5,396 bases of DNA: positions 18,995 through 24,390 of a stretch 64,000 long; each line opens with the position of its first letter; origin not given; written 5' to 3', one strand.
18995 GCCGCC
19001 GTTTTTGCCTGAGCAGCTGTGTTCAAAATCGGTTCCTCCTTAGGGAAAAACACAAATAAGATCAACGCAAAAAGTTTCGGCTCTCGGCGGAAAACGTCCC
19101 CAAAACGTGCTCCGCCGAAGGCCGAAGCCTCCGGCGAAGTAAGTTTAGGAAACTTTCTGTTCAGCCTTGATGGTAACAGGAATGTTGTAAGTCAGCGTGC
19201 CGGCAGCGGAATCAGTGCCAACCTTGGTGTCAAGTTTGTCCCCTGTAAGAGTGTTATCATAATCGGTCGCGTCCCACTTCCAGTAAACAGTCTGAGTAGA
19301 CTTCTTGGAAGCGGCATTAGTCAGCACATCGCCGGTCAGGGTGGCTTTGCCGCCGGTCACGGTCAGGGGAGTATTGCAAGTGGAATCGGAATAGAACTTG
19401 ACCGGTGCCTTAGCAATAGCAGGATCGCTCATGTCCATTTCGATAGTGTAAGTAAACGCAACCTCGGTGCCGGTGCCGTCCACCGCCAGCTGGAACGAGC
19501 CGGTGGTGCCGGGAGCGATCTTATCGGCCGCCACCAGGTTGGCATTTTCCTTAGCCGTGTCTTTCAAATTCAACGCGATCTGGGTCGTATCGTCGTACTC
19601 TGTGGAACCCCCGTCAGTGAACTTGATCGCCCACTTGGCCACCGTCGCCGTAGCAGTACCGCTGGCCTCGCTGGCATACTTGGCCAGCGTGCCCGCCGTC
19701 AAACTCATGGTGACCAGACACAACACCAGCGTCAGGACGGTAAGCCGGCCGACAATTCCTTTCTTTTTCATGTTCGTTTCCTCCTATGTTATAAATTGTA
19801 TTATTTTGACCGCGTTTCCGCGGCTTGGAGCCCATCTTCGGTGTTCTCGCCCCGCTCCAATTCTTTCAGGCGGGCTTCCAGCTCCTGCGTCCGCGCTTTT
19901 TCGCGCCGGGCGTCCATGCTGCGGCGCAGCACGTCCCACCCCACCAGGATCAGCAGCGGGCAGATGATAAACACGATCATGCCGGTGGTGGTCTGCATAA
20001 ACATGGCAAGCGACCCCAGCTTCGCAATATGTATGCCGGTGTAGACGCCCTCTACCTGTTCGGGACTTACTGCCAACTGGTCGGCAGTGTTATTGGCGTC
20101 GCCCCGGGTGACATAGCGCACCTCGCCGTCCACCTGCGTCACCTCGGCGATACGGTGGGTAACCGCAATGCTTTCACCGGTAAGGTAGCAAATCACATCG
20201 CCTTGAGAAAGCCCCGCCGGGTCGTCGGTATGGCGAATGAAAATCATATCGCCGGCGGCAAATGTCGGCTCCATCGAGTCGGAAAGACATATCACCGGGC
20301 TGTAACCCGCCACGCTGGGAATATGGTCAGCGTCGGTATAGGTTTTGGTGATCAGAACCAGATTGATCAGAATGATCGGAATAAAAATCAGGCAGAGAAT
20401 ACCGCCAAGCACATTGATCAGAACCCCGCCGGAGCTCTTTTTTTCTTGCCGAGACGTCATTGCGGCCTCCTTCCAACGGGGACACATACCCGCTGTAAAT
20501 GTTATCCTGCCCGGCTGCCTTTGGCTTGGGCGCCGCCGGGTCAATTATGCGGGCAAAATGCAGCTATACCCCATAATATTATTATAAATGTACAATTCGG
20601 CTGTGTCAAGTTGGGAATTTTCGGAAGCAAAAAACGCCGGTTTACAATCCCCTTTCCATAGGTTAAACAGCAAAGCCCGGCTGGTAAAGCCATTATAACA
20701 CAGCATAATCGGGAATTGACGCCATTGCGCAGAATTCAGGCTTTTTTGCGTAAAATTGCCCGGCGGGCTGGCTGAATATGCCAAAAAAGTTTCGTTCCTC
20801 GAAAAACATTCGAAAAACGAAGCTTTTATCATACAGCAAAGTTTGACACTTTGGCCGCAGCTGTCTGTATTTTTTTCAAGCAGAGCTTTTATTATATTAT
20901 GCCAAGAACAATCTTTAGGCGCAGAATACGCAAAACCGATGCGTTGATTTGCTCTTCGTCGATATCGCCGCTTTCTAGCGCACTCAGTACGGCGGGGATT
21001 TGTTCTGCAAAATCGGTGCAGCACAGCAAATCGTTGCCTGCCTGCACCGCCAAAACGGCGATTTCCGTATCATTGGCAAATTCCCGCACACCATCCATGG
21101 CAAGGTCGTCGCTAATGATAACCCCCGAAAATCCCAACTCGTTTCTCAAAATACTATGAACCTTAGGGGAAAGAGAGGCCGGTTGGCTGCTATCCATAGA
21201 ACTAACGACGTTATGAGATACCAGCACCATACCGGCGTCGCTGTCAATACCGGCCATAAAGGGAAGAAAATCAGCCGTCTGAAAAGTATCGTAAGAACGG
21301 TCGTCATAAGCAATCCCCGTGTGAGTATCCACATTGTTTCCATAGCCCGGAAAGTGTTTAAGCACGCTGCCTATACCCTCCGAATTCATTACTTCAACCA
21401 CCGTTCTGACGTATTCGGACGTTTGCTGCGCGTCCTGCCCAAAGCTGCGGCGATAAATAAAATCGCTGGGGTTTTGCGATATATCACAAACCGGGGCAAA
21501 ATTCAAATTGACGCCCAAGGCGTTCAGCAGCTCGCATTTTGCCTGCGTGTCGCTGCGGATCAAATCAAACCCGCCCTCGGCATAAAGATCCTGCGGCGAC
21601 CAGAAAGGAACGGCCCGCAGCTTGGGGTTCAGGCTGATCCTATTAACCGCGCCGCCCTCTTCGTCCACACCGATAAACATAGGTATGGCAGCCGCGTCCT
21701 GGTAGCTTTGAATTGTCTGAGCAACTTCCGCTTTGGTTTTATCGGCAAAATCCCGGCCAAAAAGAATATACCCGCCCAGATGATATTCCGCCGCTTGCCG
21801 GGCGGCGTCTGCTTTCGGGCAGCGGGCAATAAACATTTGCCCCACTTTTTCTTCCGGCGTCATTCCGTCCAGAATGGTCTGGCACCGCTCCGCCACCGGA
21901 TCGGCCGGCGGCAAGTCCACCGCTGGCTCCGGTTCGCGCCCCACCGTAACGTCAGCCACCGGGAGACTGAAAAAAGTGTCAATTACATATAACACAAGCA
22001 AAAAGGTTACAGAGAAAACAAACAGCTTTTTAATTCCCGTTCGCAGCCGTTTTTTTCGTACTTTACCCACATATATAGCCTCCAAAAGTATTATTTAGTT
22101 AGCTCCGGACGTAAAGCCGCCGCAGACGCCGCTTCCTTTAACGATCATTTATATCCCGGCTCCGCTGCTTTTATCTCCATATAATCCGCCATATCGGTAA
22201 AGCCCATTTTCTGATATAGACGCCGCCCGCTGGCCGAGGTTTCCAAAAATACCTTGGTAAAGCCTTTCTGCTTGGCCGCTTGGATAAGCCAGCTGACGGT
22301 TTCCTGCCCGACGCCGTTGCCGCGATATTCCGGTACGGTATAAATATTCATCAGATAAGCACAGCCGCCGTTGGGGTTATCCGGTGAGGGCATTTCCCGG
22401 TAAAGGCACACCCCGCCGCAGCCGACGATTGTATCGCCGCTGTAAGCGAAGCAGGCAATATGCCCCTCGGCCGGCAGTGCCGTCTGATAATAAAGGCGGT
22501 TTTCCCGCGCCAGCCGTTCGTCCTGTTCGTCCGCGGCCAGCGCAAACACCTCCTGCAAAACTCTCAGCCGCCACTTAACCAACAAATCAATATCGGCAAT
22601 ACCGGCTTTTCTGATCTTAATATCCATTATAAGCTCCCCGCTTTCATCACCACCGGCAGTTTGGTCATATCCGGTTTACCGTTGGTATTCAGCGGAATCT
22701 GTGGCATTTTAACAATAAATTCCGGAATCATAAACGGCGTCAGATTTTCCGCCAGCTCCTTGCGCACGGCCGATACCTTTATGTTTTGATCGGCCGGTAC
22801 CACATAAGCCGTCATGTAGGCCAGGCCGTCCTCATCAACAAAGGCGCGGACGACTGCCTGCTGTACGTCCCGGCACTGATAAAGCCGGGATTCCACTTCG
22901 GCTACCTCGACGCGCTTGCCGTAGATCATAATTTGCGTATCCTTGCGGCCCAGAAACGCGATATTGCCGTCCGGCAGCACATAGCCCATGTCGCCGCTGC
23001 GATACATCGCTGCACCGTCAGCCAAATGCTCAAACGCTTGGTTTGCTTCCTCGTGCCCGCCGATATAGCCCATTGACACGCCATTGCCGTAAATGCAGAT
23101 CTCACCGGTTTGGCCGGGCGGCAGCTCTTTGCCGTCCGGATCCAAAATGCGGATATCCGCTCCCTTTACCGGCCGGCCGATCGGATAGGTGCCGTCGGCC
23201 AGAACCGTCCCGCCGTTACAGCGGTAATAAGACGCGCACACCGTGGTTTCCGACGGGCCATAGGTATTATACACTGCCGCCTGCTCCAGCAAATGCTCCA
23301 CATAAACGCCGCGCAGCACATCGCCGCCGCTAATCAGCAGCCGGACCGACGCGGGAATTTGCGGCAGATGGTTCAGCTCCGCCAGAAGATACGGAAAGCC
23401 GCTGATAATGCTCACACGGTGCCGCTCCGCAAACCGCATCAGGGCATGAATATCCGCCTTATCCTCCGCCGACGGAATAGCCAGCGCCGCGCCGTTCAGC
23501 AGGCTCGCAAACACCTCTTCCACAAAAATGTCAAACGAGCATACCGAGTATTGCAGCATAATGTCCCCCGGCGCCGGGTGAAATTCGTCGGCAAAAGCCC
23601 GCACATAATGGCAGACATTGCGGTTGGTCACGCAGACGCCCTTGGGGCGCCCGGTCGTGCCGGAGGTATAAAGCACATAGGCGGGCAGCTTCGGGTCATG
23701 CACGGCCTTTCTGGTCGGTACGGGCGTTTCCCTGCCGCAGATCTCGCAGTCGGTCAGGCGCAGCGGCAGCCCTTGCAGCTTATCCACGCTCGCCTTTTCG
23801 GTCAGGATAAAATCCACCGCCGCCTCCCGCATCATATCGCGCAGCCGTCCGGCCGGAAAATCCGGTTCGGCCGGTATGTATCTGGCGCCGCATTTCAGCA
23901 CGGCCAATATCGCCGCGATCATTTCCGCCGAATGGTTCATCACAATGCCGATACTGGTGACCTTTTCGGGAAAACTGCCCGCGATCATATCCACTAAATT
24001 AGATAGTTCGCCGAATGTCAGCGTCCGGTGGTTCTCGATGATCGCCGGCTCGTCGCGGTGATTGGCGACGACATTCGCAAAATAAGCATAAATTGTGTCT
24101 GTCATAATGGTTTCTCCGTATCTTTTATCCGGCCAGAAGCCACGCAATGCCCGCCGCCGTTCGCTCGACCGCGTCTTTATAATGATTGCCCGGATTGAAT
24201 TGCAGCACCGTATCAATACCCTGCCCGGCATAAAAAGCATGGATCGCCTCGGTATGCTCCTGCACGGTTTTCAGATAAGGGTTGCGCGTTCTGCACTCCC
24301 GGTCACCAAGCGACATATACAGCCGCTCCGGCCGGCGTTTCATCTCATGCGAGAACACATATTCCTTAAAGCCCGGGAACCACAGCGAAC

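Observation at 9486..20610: Eleven-kb operon pairing two SipW-type signal peptidases with three TasA/BsaA-like subunits, an anchor protein and a 2058-aa adhesin: a candidate new fibre/pilus-adhesin system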

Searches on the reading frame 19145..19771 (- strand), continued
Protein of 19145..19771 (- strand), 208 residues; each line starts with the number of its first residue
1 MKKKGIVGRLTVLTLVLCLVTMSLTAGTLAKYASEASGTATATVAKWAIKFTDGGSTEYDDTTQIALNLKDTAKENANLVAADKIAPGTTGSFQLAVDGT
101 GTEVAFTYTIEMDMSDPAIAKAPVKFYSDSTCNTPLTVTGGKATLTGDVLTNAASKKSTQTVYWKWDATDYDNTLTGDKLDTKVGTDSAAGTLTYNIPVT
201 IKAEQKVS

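Call 62: find_encoding_contigs(protein=P0030, flank=10000, max_places=2)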
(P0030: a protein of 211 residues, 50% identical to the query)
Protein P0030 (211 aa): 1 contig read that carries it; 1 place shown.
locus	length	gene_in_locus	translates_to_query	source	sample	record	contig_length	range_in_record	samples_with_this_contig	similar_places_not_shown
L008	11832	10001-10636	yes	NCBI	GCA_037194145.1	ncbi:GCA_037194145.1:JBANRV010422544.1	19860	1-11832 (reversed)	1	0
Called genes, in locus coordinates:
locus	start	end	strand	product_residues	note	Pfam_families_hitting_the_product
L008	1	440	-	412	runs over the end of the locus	PF26018:BSH_RND_rel (weak)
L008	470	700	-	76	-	PF17209:Hfq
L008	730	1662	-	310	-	PF01745:IPT, PF01715:IPPT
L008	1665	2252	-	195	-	PF01694:Rhomboid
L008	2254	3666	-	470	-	PF01406:tRNA-synt_1e, PF01921:tRNA-synt_1f (faint), PF09334:tRNA-synt_1g (faint), PF23493:CysS_C (weak)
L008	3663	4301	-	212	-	PF00132:Hexapep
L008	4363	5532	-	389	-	PF01136:Peptidase_U32, PF16325:Peptidase_U32_C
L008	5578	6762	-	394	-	PF02618:YceG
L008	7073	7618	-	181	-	PF01965:DJ-1_PfpI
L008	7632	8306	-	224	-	PF02223:Thymidylate_kin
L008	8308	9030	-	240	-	PF03808:Glyco_tran_WecG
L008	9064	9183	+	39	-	-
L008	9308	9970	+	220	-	-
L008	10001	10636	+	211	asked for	-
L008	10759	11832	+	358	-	?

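Call 63: search_protein_families(library=pfam, proteins=[L004:301-4893:+, L006:2700-4604:+, L001:14087-20626:+, L006:1182-1826:+, L004:6546-7634:+, L006:2192-2698:+, L004:7657-8109:+], max_evalue=0.01)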
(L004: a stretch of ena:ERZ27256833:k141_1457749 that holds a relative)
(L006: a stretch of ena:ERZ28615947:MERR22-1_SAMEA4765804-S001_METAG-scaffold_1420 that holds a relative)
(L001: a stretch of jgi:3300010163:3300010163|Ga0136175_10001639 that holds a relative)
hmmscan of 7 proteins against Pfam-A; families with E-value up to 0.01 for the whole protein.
L004:301-4893:+ (1530 aa): 1 family
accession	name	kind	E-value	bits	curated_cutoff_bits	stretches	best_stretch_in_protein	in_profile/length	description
PF09479.16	Flg_new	-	1.7e-11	44.5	27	3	697-763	2-56/65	Listeria-Bacteroides repeat domain (List_Bact_rpt)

L006:2700-4604:+ (634 aa): 2 families
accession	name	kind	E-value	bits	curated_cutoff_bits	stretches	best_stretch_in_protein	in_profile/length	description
PF18911.6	PKD_4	-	0.00074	20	27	0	164-230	7-76/85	PKD domain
PF17963.7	Big_9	-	0.0032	18.8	23.6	1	162-237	16-89/89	Bacterial Ig domain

L001:14087-20626:+ (2180 aa): 1 family
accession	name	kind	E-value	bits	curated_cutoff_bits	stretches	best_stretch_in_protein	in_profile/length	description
PF13306.12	LRR_5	-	0.005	17.2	27.7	0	80-124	12-55/127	BspA type Leucine rich repeat region (6 copies)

L006:1182-1826:+ (214 aa): 0 families

L004:6546-7634:+ (362 aa): 0 families

L006:2192-2698:+ (168 aa): 0 families

L004:7657-8109:+ (150 aa): 2 families
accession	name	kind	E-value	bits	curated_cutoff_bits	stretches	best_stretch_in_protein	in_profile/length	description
PF01105.29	EMP24_GP25L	-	0.0036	17.8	25.9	1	64-144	27-96/182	emp24/gp25L/p24 family/GOLD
PF09682.15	Phage_holin_6_1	-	0.0097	16.7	24.9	0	3-55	3-55/101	Bacteriophage holin of superfamily 6 (Holin_LLH)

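Call 82: list_cluster_members(proteins=[window:19145-19771:-, window:17204-17719:-, window:16645-17229:-, window:15697-16596:-, window:9486-15662:-, window:8887-9339:-, window:22145-22627:-])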
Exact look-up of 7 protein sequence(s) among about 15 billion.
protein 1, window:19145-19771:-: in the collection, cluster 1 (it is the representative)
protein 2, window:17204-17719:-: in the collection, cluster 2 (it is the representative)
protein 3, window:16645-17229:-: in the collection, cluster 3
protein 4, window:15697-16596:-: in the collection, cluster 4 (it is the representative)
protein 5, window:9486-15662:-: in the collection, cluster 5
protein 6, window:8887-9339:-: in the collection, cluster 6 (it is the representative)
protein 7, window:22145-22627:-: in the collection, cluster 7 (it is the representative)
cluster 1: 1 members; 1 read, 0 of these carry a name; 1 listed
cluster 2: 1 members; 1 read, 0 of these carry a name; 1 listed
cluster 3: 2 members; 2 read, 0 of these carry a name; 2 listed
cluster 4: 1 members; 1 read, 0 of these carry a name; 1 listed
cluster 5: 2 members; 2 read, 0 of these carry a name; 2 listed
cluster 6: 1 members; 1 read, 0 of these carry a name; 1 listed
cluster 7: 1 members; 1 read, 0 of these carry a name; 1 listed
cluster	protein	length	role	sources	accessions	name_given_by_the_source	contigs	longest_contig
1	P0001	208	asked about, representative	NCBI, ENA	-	-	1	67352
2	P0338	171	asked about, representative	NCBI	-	-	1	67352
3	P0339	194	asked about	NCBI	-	-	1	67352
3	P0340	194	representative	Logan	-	-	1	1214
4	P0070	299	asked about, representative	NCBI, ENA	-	-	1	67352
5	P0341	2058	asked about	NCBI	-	-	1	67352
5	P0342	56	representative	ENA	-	-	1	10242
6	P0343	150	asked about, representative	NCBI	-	-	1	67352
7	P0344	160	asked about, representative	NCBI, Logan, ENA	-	-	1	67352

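Call 90: find_encoding_contigs(protein=P0062, flank=10000, max_places=1)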
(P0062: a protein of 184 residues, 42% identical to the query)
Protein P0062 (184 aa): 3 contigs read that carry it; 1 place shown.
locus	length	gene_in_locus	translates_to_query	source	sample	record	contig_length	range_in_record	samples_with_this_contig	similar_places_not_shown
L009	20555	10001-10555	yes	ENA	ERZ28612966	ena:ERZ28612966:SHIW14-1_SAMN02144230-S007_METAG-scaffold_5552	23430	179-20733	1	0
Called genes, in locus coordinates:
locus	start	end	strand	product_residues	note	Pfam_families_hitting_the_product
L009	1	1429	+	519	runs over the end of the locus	PF12072:RNase_Y_N, PF00013:KH_1 (weak), PF08668:HDOD (faint), PF01966:HD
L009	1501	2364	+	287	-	PF16403:Bact_surface_Ig-like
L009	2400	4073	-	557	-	PF00753:Lactamase_B, PF12706:Lactamase_B_2 (weak), PF22505:RNase_J_b_CASP, PF07521:RMMBL, PF17770:RNase_J_C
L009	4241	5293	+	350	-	PF13614:AAA_31 (faint), PF02881:SRP54_N, PF13604:AAA_30 (weak), PF00004:AAA (faint), PF00448:SRP54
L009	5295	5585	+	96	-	PF04297:UPF0122, PF04545:Sigma70_r4 (faint)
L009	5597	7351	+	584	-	PF01935:DUF87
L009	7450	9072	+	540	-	-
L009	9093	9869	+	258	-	-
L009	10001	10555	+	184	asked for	-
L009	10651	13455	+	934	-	PF12733:Cadherin-like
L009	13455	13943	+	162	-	-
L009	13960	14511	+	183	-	-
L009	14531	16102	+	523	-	-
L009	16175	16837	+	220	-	-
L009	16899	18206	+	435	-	PF02881:SRP54_N, PF06414:Zeta_toxin (weak), PF00448:SRP54, PF02978:SRP_SPB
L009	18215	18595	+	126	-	-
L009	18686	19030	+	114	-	-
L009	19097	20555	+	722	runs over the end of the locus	PF17764:PriA_3primeBD, PF00270:DEAD, PF04851:ResIII, PF18319:Zn_ribbon_PriA, PF00271:Helicase_C, PF18074:PriA_C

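Call 91: find_encoding_contigs(protein=P0066, flank=10000, max_places=1)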
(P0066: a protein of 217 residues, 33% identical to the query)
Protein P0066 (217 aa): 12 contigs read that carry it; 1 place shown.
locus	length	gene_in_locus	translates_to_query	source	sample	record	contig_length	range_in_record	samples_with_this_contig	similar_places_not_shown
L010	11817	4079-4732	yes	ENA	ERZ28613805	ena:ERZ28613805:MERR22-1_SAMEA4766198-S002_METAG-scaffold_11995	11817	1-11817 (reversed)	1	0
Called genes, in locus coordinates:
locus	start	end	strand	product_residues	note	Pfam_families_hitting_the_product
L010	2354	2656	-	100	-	-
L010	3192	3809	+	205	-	-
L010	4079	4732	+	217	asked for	-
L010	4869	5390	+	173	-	PF00717:Peptidase_S24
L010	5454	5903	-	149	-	-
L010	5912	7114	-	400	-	-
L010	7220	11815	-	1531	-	?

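Call 92: find_encoding_contigs(protein=P0057, flank=10000, max_places=1)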
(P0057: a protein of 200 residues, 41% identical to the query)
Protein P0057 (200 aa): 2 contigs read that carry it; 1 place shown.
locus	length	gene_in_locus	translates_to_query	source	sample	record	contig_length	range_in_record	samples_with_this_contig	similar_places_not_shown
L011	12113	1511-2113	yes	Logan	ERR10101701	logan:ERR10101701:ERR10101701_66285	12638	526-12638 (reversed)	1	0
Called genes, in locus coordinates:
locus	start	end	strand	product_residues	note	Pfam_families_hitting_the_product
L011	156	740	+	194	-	-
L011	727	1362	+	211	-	-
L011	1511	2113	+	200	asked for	-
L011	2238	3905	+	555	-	PF13620:CarboxypepD_reg (weak)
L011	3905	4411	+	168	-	PF00717:Peptidase_S24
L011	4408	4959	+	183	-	-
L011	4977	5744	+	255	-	-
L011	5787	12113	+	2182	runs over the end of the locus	-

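Call 105: list_cluster_members(proteins=[P0077, P0080, P0087, P0101, P0109, P0125, P0160, P0169, P0209, P0150])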
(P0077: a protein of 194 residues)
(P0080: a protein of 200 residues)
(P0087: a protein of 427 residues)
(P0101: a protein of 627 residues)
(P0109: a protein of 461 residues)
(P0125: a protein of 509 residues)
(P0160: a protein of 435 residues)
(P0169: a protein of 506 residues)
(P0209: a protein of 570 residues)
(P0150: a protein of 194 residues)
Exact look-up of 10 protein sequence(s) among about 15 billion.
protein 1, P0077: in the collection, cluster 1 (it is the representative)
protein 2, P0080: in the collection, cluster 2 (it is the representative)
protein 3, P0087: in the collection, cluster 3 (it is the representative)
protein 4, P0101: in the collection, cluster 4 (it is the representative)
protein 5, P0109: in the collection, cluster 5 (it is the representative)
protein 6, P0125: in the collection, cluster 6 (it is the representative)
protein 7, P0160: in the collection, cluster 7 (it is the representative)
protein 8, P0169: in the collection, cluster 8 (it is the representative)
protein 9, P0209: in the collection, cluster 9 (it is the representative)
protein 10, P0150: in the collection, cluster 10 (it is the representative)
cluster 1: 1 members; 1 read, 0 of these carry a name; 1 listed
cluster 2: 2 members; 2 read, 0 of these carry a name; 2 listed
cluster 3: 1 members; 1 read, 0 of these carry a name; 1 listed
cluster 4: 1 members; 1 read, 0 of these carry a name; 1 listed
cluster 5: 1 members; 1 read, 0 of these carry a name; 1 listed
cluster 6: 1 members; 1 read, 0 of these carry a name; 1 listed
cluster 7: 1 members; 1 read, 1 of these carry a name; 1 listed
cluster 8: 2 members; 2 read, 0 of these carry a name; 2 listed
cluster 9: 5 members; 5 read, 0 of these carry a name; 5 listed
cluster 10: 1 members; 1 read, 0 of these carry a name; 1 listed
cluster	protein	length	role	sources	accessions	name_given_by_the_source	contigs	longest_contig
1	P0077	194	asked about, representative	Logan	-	-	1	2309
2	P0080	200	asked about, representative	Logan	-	-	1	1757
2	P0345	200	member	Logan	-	-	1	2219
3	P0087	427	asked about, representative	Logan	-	-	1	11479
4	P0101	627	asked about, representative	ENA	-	-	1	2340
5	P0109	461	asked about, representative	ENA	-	-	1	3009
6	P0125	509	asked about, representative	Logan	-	-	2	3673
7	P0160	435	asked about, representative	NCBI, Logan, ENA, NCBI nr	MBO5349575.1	MAG: hypothetical protein J6A89_07155 [Clostridia bacterium] | hypothetical protein [Clostridia bacterium]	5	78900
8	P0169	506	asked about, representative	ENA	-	-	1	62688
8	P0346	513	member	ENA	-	-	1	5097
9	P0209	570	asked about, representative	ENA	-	-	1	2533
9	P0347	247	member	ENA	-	-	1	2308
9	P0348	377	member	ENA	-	-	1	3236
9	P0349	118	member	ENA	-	-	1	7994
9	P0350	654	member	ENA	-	-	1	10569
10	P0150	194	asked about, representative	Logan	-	-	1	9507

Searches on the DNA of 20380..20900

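Call 103: search_rna_families(source=window, start=20380, end=20900, threshold=evalue, max_evalue=1)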
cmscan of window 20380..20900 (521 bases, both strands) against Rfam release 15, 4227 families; matches with E-value up to 1: 0.
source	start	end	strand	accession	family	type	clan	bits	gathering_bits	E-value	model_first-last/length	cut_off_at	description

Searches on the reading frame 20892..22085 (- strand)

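Call 87: search_protein_families(library=pfam, proteins=[window:20892-22085:-], max_evalue=0.0001)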
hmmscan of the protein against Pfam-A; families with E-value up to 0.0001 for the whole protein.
window:20892-22085:- (397 aa): 1 family
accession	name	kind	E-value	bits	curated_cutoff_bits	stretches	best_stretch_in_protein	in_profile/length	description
PF00933.27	Glyco_hydro_3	-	4e-64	217.5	27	1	78-390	3-316/316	Glycosyl hydrolase family 3 N terminal domain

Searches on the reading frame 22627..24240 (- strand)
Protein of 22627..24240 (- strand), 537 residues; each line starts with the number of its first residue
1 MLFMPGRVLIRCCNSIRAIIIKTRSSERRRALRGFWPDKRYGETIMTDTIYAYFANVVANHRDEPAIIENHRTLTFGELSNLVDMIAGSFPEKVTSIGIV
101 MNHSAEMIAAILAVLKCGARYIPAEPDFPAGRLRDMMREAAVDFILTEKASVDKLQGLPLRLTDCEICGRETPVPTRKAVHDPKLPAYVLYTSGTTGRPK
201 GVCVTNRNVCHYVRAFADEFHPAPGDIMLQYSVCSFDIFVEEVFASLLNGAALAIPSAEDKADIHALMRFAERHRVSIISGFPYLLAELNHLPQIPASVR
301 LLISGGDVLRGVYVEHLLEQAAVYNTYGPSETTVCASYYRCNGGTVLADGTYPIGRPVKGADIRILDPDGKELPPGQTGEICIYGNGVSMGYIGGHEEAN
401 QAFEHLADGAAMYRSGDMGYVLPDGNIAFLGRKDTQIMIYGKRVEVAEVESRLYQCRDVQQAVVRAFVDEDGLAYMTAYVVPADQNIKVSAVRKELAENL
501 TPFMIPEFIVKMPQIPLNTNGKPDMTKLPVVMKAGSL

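Call 87: search_protein_families(library=pfam, proteins=[window:22627-24240:-], max_evalue=0.0001)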
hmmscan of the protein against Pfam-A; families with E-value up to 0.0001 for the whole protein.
window:22627-24240:- (537 aa): 2 families
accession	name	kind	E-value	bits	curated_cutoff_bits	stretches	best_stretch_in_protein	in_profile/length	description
PF00501.34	AMP-binding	-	1.1e-68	232.3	29.9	1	55-392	2-383/384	AMP-binding enzyme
PF13193.12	AMP-binding_C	-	1.9e-08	35.6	24.5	1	448-522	1-76/76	AMP-binding enzyme C-terminal domain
